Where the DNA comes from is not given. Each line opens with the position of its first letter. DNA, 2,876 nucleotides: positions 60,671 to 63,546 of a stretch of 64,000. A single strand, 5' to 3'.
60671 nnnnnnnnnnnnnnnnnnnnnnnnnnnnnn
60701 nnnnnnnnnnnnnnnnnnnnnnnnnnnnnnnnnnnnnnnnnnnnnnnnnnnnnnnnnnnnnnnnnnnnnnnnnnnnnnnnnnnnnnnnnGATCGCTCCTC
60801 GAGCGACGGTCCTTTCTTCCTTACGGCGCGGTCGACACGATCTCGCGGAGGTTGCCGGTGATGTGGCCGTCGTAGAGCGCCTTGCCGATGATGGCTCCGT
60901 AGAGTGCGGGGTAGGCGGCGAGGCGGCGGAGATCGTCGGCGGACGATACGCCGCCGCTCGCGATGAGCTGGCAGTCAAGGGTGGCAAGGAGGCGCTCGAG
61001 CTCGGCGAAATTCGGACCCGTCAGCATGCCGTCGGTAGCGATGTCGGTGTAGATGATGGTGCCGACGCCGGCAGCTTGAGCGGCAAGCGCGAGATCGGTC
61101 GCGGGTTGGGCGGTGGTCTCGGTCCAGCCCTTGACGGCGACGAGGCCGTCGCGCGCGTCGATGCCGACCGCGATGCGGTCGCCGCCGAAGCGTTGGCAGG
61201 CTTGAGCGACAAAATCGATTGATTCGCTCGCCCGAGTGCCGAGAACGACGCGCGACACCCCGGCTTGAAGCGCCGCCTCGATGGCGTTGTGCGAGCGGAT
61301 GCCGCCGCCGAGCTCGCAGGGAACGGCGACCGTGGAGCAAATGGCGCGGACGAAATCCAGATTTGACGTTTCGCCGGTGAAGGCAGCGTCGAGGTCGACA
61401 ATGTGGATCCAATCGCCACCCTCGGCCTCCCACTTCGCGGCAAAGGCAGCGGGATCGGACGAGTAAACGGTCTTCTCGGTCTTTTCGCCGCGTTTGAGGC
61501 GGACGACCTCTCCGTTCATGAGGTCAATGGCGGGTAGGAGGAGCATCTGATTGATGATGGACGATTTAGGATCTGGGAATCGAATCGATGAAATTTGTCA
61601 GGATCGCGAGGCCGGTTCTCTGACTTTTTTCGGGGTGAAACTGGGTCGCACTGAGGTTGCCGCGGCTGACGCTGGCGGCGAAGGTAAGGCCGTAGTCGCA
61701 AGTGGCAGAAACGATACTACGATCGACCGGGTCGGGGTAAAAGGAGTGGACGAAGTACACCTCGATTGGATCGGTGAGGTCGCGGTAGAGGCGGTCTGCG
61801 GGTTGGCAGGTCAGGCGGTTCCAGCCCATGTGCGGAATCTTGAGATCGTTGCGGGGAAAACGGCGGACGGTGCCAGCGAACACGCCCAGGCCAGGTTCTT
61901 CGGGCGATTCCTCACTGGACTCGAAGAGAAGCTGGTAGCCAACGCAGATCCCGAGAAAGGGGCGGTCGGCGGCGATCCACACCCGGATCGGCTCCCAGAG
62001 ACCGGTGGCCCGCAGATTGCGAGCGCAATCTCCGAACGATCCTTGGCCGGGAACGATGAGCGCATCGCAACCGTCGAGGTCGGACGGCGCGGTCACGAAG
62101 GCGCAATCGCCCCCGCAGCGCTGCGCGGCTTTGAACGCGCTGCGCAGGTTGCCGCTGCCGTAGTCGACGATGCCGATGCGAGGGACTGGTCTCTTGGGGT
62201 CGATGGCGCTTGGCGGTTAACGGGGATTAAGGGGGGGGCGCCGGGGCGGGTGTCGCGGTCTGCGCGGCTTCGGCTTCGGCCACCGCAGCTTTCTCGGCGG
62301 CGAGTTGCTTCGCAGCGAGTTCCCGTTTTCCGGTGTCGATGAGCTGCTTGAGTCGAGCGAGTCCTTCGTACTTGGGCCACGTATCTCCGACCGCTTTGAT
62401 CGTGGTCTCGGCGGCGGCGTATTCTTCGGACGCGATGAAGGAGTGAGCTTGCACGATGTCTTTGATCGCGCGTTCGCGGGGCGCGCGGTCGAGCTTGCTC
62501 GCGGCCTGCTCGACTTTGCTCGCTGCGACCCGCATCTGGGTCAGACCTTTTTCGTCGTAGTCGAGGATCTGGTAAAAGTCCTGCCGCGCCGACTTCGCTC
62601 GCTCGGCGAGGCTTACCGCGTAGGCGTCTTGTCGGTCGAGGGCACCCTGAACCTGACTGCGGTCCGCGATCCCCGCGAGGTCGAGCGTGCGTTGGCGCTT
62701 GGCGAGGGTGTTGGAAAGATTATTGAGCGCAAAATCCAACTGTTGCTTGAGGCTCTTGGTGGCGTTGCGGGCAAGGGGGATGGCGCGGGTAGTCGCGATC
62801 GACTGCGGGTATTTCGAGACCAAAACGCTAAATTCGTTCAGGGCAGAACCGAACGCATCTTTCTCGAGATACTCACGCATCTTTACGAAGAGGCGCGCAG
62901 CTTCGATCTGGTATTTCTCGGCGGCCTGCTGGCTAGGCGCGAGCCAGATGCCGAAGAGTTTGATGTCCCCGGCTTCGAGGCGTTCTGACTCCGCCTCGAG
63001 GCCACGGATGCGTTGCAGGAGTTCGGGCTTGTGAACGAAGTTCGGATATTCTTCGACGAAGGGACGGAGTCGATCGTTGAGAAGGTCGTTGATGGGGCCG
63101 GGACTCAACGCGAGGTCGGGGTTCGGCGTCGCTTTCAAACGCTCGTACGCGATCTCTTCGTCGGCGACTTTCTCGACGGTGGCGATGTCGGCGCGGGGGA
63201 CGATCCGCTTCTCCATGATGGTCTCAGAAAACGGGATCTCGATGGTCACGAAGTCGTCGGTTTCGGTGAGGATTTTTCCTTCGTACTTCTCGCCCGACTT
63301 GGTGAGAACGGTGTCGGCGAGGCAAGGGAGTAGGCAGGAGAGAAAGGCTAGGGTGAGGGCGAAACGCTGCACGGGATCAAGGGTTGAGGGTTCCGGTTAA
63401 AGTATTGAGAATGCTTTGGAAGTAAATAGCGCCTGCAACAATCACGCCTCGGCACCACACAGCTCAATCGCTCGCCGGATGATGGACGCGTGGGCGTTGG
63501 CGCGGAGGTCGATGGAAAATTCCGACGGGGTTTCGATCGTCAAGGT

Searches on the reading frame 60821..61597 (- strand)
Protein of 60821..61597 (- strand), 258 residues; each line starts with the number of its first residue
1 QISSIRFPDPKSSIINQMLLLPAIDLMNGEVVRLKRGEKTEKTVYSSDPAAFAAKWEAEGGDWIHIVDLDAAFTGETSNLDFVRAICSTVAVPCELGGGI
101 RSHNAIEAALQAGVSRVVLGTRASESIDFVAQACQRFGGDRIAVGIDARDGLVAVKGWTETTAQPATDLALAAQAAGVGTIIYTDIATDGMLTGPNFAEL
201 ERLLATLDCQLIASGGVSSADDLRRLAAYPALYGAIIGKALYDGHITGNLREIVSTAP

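Call 18: search_protein_families(library=pfam, proteins=[window:60821-61597:-], max_evalue=0.01)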
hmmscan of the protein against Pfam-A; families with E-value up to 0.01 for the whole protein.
window:60821-61597:- (258 aa): 4 families
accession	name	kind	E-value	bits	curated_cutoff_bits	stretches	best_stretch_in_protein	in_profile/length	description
PF00977.27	His_biosynth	-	7e-77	258.4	23.6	1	20-247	2-228/228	Histidine biosynthesis protein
PF02581.23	TMP-TENI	-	0.00057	19.7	27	0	77-118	135-175/180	Thiamine monophosphate synthase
PF03060.21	NMO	-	0.0037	17.1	28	1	74-122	176-224/331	Nitronate monooxygenase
PF01207.24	Dus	-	0.005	16.4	20.4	0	72-123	165-217/311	Dihydrouridine synthase (Dus)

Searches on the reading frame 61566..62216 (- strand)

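Call 18: search_protein_families(library=pfam, proteins=[window:61566-62216:-], max_evalue=0.01)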
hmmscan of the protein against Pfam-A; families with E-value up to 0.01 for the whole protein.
window:61566-62216:- (216 aa): 3 families
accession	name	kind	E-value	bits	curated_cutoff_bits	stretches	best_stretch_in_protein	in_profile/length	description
PF00117.34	GATase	-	9.2e-18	65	22.8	1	16-210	2-187/190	Glutamine amidotransferase class-I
PF01174.25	SNO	-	3.1e-09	37.4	27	1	22-120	6-103/188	SNO glutamine amidotransferase family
PF07685.20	GATase_3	-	1.4e-07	31.8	27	1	37-114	26-112/196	CobB/CobQ-like glutamine amidotransferase domain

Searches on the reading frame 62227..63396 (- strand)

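Call 18: search_protein_families(library=pfam, proteins=[window:62227-63396:-], max_evalue=0.01)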
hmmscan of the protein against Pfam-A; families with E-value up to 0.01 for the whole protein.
window:62227-63396:- (389 aa): 2 families
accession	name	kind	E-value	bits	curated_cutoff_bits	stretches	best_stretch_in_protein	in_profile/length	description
PF05714.16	PFam54_60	-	0.0023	18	27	1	256-332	26-97/185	Borrelia Bbcrasp-1 domain containing protein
PF05404.17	TRAP-delta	-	0.007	16.4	25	0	252-298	69-115/162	Translocon-associated protein, delta subunit precursor (TRAP-delta)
